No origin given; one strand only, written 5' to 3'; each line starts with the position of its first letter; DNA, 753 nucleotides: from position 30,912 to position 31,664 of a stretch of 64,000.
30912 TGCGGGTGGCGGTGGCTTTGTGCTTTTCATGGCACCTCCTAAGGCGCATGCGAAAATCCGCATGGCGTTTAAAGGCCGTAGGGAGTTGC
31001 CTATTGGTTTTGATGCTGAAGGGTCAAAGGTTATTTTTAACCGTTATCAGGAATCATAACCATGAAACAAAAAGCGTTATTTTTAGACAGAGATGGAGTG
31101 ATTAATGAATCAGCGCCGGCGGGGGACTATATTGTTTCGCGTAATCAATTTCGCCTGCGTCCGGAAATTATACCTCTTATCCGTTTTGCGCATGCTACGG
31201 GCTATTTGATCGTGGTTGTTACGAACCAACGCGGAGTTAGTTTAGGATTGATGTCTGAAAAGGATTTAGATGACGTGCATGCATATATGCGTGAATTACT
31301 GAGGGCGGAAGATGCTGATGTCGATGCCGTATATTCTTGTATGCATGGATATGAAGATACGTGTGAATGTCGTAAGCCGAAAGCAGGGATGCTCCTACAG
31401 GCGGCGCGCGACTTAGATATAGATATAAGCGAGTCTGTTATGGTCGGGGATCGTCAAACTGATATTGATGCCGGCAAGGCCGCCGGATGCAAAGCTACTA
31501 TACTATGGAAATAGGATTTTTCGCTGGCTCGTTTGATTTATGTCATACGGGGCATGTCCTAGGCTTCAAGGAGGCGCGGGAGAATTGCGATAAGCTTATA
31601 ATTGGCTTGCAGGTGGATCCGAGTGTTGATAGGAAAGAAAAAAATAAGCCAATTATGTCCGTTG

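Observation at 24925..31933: Partial nucleotide-heptose pathway with duplicated kinases and no isomerase in the window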

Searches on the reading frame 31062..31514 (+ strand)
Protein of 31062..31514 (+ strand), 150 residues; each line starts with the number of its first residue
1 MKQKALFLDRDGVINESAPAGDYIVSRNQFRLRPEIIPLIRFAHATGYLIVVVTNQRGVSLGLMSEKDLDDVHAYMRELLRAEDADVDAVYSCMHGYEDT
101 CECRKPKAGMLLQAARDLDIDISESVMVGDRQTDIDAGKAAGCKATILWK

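Call 3: search_protein_families(library=pfam, proteins=[window:31062-31514:+], max_evalue=0.01)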
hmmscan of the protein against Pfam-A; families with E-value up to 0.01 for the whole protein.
window:31062-31514:+ (150 aa): 5 families
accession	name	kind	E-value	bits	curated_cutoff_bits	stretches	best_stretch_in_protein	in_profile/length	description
PF13242.12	Hydrolase_like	-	3.2e-13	49.8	22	1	103-145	2-45/75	HAD-hyrolase-like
PF00702.32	Hydrolase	-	1.3e-11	45.6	26.4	1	16-142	83-191/191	haloacid dehalogenase-like hydrolase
PF13419.12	HAD_2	-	7.8e-10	39.6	23.8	1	56-146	93-176/178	Haloacid dehalogenase-like hydrolase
PF08645.17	PNK3P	-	6.3e-09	36.2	22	1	32-131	30-126/161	Polynucleotide kinase 3 phosphatase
PF12710.13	HAD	-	1.1e-05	26.4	27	1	28-137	81-187/189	haloacid dehalogenase-like hydrolase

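Call 4: search_protein_families(library=ncbifam, proteins=[window:31062-31514:+], max_evalue=0.01)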
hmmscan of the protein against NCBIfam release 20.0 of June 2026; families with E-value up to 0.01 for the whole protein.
window:31062-31514:+ (150 aa): 34 families (the best 25 are shown)
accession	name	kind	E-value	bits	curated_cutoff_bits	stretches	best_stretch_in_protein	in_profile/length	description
TIGR01656.1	Histidinol-ppas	subfamily_domain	4.2e-45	153.3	84.15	1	4-146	1-143/149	histidinol-phosphate phosphatase domain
NF006506.0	PRK08942.1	equivalog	3.1e-44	150.7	178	1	2-148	2-146/182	D-glycero-beta-D-manno-heptose 1,7-bisphosphate 7-phosphatase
TIGR00213.1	GmhB_yaeD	subfamily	6.2e-37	127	149.6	1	4-148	2-149/176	D-glycero-beta-D-manno-heptose 1,7-bisphosphate 7-phosphatase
NF050049.1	HBPPhtaseGmhB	domain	5e-36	124.1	250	1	1-148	1-143/171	D-glycero-alpha-D-manno-heptose-1,7-bisphosphate 7-phosphatase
TIGR01662.1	HAD-SF-IIIA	subfamily_domain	4.8e-33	114.2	44.6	1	4-145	1-135/141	HAD-IIIA family hydrolase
NF003937.0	PRK05446.1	equivalog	1.1e-28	100.3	443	1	1-146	1-146/355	bifunctional histidinol-phosphatase/imidazoleglycerol-phosphate dehydratase HisB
TIGR01261.1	hisB_Nterm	equivalog_domain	1.1e-26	93.2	140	1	3-141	1-139/161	histidinol-phosphatase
NF005264.0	PRK06769.1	equivalog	1.3e-24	87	217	1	2-146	3-134/175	HAD-IIIA family hydrolase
NF009695.0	PRK13222.1-2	equivalog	1.3e-10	41.2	225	1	58-145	110-190/226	phosphoglycolate phosphatase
NF009804.0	PRK13288.1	equivalog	2.6e-09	36.9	218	1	49-146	89-179/215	pyrophosphatase PpaX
TIGR01449.2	PGP_bact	equivalog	4.1e-09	36.3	180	1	74-147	113-183/213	phosphoglycolate phosphatase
NF009694.0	PRK13222.1-1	equivalog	6e-08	32.3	415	1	55-145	124-207/252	phosphoglycolate phosphatase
NF009696.0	PRK13222.1-3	equivalog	1.3e-07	31.5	359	1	58-146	103-184/223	N-acetylmuramic acid 6-phosphate phosphatase MupP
TIGR01664.1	DNA-3'-Pase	equivalog_domain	9.1e-07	28.9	107.65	1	34-131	45-136/167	DNA 3'-phosphatase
TIGR01454.1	AHBA_synth_RP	hypoth_equivalog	3.7e-06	26.7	246.65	1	102-145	128-171/205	AHBA synthesis associated protein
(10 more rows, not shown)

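Call 8: find_encoding_contigs(protein=window:31062-31514:+, flank=10000, max_places=6)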
Protein window:31062-31514:+ (150 aa): 9 contigs read that carry it; 4 places shown.
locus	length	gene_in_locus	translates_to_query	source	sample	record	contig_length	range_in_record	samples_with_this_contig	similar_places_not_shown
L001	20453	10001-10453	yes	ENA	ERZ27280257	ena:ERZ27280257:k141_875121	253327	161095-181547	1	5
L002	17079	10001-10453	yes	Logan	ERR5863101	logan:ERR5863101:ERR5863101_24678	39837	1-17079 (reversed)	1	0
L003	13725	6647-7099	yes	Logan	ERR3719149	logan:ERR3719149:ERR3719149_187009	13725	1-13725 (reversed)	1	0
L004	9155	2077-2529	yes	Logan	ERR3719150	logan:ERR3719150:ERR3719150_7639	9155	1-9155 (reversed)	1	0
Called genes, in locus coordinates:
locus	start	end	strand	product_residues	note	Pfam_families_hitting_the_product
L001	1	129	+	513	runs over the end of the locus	PF02310:B12-binding, PF04055:Radical_SAM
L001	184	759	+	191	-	PF00293:NUDIX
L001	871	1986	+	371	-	PF00155:Aminotran_1_2, PF01041:DegT_DnrJ_EryC1, PF01212:Beta_elim_lyase (faint), PF01053:Cys_Met_Meta_PP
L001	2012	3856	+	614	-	PF02776:TPP_enzyme_N, PF00205:TPP_enzyme_M, PF02775:TPP_enzyme_C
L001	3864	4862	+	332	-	PF00288:GHMP_kinases_N, PF08544:GHMP_kinases_C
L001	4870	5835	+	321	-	PF00535:Glycos_transf_2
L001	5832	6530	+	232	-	PF00483:NTP_transferase, PF12804:NTP_transf_3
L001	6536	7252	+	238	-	PF13489:Methyltransf_23, PF08241:Methyltransf_11, PF08242:Methyltransf_12, PF13649:Methyltransf_25 (weak), PF13847:Methyltransf_31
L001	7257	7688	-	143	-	PF01451:LMWPc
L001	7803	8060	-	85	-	-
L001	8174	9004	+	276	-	PF13641:Glyco_tranf_2_3 (weak), PF00535:Glycos_transf_2, PF10111:Glyco_tranf_2_2 (weak)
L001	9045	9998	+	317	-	PF00288:GHMP_kinases_N, PF08544:GHMP_kinases_C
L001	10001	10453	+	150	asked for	PF00702:Hydrolase, PF08645:PNK3P, PF13419:HAD_2, PF13242:Hydrolase_like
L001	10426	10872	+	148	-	PF01467:CTP_transf_like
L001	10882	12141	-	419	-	PF01943:Polysacc_synt, PF13440:Polysacc_synt_3, PF03023:MurJ (weak)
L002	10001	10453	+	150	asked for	PF00702:Hydrolase, PF08645:PNK3P, PF13419:HAD_2, PF13242:Hydrolase_like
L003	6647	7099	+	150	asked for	PF00702:Hydrolase, PF08645:PNK3P, PF13419:HAD_2, PF13242:Hydrolase_like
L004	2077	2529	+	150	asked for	PF00702:Hydrolase, PF08645:PNK3P, PF13419:HAD_2, PF13242:Hydrolase_like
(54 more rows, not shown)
